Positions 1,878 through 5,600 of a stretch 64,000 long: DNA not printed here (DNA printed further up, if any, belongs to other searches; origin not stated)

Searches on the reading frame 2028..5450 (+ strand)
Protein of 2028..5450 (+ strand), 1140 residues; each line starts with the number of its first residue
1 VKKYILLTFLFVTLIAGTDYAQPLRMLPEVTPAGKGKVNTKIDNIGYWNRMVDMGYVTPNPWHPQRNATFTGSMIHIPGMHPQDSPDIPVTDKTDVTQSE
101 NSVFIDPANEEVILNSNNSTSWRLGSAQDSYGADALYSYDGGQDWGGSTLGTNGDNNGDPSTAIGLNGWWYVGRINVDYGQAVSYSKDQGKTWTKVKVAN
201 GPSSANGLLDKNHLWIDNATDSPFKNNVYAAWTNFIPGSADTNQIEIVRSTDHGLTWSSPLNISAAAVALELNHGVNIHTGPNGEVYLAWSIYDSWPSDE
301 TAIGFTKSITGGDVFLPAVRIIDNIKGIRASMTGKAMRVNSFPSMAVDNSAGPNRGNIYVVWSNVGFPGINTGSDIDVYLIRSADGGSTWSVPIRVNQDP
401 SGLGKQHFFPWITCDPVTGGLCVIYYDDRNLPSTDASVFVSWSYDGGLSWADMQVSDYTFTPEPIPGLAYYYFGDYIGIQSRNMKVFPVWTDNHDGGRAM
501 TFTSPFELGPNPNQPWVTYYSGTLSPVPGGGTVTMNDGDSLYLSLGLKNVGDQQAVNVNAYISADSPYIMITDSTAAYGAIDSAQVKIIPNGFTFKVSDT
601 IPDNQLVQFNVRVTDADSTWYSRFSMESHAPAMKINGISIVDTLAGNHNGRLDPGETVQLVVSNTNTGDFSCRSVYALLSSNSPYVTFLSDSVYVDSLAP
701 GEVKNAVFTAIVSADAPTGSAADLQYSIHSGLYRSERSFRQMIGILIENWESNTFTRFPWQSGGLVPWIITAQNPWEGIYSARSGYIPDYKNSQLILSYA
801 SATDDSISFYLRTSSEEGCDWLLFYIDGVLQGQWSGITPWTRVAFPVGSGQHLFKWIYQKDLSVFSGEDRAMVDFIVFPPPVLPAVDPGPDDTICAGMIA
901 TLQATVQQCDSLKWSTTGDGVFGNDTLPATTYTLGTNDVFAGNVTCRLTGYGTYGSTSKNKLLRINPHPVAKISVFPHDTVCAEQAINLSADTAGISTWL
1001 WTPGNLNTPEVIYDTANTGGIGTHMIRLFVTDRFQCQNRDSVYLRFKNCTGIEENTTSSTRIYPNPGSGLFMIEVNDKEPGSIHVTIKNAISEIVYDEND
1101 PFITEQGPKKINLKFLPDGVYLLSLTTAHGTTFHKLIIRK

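Call 46: search_protein_families(library=pfam, proteins=[window:2028-5450:+], max_evalue=0.001)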
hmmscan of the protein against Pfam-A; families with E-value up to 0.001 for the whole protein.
window:2028-5450:+ (1140 aa): 3 families
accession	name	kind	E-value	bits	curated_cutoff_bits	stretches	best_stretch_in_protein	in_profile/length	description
PF18962.6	Por_Secre_tail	-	9.8e-10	39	27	1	1062-1138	1-75/75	Secretion system C-terminal sorting domain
PF13088.12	BNR_2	-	1.3e-08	35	31.4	0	374-455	78-155/277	BNR repeat-like domain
PF24316.1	Tli3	-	0.0002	22.2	27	0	181-199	84-102/129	T6SS Tli3 immunity protein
